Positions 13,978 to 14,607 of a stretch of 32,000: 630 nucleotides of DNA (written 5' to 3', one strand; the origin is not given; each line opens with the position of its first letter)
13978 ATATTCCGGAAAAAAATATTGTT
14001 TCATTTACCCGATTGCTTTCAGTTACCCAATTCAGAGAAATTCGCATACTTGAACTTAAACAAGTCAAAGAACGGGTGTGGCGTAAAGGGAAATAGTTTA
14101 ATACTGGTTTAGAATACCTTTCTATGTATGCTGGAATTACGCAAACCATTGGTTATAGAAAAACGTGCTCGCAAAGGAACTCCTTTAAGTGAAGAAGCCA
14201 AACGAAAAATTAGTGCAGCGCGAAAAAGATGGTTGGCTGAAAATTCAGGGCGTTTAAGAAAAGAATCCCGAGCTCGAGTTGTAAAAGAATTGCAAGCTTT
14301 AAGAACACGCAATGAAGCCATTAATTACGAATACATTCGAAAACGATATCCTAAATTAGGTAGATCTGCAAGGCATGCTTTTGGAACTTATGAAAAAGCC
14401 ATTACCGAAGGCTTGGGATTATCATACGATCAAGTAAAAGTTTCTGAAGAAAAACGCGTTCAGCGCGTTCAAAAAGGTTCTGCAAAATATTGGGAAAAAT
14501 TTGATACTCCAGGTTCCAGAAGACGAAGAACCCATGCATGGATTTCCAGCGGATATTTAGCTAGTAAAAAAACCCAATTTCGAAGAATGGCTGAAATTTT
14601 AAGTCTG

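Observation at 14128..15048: Architecture resembles homing-endonuclease DNA-binding modules without any nuclease domain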

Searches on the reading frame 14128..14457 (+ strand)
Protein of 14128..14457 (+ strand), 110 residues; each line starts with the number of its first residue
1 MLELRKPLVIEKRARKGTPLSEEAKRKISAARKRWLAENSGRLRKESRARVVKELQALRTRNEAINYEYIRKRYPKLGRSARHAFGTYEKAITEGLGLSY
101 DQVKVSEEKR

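Call 52: find_homologous_proteins(query=A5, max_evalue=0.001)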
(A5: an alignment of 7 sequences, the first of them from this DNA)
Query A5 (7 sequences) (110 aa, profile of the alignment): 1 proteins with E <= 0.001 among 779 candidates.
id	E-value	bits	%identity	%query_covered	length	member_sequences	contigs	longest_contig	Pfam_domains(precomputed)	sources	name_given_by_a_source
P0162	1.3e-20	91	28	58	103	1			-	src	-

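Call 54: find_encoding_contigs(protein=P0162, flank=10000, max_places=6)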
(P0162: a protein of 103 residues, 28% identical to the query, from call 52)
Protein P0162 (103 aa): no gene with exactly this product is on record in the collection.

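Call 63: search_solved_structures(query=A5, max_evalue=10, show_alignments=3)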
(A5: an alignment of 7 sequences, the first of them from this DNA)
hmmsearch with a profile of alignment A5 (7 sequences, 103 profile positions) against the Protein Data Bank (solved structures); distinct sequences matched with E-value up to 10: 34.
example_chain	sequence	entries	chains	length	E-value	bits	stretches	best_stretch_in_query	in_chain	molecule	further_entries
1yo7_A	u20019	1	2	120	0.032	17.8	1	31-81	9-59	Regulatory protein rop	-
7kae_A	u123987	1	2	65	0.044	17.4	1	30-78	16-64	Regulatory protein rop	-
3k79_A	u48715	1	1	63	0.1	16.2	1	31-79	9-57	Regulatory protein rop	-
1rop_A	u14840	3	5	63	0.23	15.1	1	31-79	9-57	ROP PROTEIN | ROP | Regulatory protein rop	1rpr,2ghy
2ijk_A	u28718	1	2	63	0.24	15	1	31-79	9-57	Regulatory protein rop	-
5zko_A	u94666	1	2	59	0.39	14.3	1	13-52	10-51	Cyclic AMP-responsive element-binding protein 1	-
1gto_A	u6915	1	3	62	0.44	14.2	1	31-79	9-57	ROP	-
2ijj_A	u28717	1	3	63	0.61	13.7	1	31-79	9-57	Regulatory protein rop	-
2ijh_A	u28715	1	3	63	0.75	13.4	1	31-79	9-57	Regulatory protein rop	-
2iji_A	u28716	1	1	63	0.79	13.3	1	31-79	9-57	Regulatory protein rop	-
4do2_A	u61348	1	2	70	0.86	13.2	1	31-79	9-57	Regulatory protein rop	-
1b6q_A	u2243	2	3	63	0.9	13.2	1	31-79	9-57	ROP | REGULATORY PROTEIN ROP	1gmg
10zg_A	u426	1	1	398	1.4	12.6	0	50-92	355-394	Glycosyl transferase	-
5zk1_A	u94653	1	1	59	1.5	12.5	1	13-52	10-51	Cyclic AMP-responsive element-binding protein 1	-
9nke_A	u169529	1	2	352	1.6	12.4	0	7-75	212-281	DNA polymerase IV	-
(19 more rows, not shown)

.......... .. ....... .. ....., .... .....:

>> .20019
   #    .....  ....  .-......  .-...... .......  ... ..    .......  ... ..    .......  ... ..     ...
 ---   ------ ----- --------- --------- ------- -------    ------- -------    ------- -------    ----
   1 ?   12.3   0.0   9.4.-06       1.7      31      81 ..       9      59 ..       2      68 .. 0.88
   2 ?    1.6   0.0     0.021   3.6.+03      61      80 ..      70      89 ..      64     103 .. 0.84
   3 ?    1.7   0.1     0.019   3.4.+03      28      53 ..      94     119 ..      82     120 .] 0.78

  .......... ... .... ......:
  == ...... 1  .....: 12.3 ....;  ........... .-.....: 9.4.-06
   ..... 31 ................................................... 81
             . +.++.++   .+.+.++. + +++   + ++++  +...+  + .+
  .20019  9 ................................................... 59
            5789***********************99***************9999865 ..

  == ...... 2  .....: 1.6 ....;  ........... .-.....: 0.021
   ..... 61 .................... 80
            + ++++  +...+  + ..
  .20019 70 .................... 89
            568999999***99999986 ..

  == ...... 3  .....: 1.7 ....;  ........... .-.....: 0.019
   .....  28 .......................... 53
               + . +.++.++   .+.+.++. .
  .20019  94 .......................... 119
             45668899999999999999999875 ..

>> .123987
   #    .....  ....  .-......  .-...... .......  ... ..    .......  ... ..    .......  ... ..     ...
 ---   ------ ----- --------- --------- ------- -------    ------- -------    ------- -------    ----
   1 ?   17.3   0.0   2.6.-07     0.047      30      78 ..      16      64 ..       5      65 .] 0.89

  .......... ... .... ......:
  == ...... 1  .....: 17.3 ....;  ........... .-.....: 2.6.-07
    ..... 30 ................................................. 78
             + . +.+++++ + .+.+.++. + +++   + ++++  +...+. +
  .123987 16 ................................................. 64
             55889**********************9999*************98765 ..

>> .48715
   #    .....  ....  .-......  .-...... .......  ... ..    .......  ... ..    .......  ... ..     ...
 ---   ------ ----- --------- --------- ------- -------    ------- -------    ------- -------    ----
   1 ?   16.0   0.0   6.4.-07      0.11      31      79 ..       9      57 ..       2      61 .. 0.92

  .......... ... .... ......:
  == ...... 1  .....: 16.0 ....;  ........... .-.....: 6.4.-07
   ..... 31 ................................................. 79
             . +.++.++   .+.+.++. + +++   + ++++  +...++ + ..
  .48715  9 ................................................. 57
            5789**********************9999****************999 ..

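Call 67: predict_structure(alignment_id=A5)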
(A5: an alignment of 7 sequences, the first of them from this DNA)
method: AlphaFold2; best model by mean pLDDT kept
length: 110 residues; sequences in the alignment: 7
mean_pLDDT: 82.5   pTM: 0.64
mean pLDDT of the five models: 82.5, 82.1, 80.0, 79.6, 79.6
residues with pLDDT >= 90: 60; 70-90: 27; 50-70: 18; < 50: 5
segments of 3 or more residues with pLDDT < 50: 108-110
pLDDT, mean of each block of 10 residues (from residue 1): 50 63 90 93 92 93 90 93 92 90 61
secondary structure, 60 per line:
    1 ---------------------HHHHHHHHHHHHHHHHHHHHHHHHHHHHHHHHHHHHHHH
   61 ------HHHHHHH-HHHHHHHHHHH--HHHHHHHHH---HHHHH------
elements in order: H22-60 H67-73 H75-85 H88-96 H100-104

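Call 71: fold_search(model_id=the predicted structure, library=pdb)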
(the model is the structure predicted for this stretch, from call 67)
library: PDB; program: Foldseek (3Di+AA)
matches with E <= 10: 14; with E <= 0.001: 0
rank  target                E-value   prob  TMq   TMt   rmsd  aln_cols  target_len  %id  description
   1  6t5a_A                4.5e+00  0.10  0.30  0.33  17.5        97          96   15  Crystal structure of herpes simplex virus 1 pUL7:pUL51 complex (released 2020-05-20)
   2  3a9c_C                4.8e+00  0.06  0.22  0.10   8.5        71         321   14  Crystal structure of ribose-1,5-bisphosphate isomerase from Thermococcus kodakaraensis KOD1 in complex with ribulose-1 (released 2010-11-03)
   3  9jk9_A                6.9e+00  0.08  0.33  0.13  10.0       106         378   15  Human VANGL1 in complex with a PK1 peptide (residues 745-790) (released 2024-12-25)
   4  9loa_B                7.3e+00  0.08  0.27  0.35   4.9        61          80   11  Structural insights into the tumor suppressor ZMYND11 reveal diverse recognition mechanisms (released 2026-01-21)
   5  8h7a_F                8.2e+00  0.06  0.20  0.27   6.0        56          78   12  Crystal structure of the dimer form KAT6A WH domain with its bound double stranded DNA (released 2023-01-18)
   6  3agr_A                8.2e+00  0.01  0.14  0.04  11.5        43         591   14  Crystal structure of nucleoside triphosphate hydrolases from Neospora caninum (released 2011-04-06)
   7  1ldj_A                8.7e+00  0.06  0.27  0.07   9.4        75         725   12  Structure of the Cul1-Rbx1-Skp1-F boxSkp2 SCF Ubiquitin Ligase Complex (released 2002-05-08)
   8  8h7a_A                8.7e+00  0.06  0.20  0.27   6.0        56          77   12  Crystal structure of the dimer form KAT6A WH domain with its bound double stranded DNA (released 2023-01-18)
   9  1kbu_A                8.7e+00  0.06  0.28  0.13  11.6        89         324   18  CRE RECOMBINASE BOUND TO A LOXP HOLLIDAY JUNCTION (released 2002-06-07)
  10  7nhn_u                9.3e+00  0.06  0.26  0.33  10.6        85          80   16  VgaL, an antibiotic resistance ABCF, in complex with 70S ribosome from Listeria monocytogenes (released 2021-05-05)
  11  1pvr_A                9.3e+00  0.04  0.27  0.12  12.2       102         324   16  BASIS FOR A SWITCH IN SUBSTRATE SPECIFICITY: CRYSTAL STRUCTURE OF SELECTED VARIANT OF CRE SITE-SPECIFIC RECOMBINASE, L (released 2004-02-17)
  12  9bd3_C                9.8e+00  0.09  0.32  0.19   4.8        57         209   10  Structure of the MAGEA4 MHD-RAD18 R6BD Complex (released 2024-06-05)
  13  9a6v_B                9.8e+00  0.06  0.29  0.36   7.1        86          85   15  Integrative model of PDXS-YPBS by crosslinking MS and deep learning (released 2024-09-18)
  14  7b1y_A                9.8e+00  0.02  0.21  0.17  11.8        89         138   12  DtxR-like iron-dependent regulator IdeR complexed with cobalt and its consensus DNA-binding sequence (released 2021-03-03)

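Call 74: fold_search(model_id=the predicted structure, library=viral)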
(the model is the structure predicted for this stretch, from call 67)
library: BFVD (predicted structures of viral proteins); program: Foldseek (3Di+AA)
matches with E <= 10: 62; with E <= 0.001: 0
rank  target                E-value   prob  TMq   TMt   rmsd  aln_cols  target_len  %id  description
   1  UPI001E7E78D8         1.5e+00  0.69  0.41  0.25   2.9        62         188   14  (no name look-up for this kind of identifier)
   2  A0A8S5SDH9            1.8e+00  0.09  0.24  0.19  13.0       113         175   12  Repressor protein CI [Siphoviridae sp. ctt1f11]
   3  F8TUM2                2.3e+00  0.08  0.24  0.25  18.7       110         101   17  (no name in the UniProt tables at hand)
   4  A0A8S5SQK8            2.8e+00  0.60  0.36  0.30   1.6        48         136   21  Uncharacterized protein [Phage sp. ctPjm15]
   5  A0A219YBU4            2.9e+00  0.18  0.37  0.44   5.6        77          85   13  Uncharacterized protein [Aeromonas phage 65.2]
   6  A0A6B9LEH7            2.9e+00  0.14  0.27  0.33  10.1        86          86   14  RNA polymerase sigma factor [Microbacterium phage Matzah]
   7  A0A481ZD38            3.1e+00  0.10  0.31  0.30   7.5        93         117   13  Uncharacterized protein [Pithovirus LCPAC403]
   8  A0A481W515            3.1e+00  0.05  0.19  0.17  17.6       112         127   16  Uncharacterized protein [Pseudomonas phage Psa21]
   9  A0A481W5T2            4.2e+00  0.11  0.33  0.23  11.7       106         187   12  Uncharacterized protein [Pseudomonas phage Psa21]
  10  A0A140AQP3            4.2e+00  0.10  0.30  0.19   8.3        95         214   13  (no name in the UniProt tables at hand)
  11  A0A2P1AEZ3            4.2e+00  0.08  0.29  0.27   7.0        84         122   18  P0 protein [Beet western yellows virus]
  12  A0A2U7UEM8            4.2e+00  0.08  0.31  0.09  20.4       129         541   11  Uncharacterized protein [Pandoravirus macleodensis]
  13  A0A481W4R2            4.2e+00  0.06  0.30  0.12  18.7       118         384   14  Putative structural head protein [Pseudomonas phage Psa21]
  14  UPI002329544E         4.5e+00  0.08  0.28  0.08  10.8       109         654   14  (no name look-up for this kind of identifier)
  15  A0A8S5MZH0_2          4.5e+00  0.06  0.26  0.05  11.8        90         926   13  Minor tail protein [Siphoviridae sp. ctoMB99]
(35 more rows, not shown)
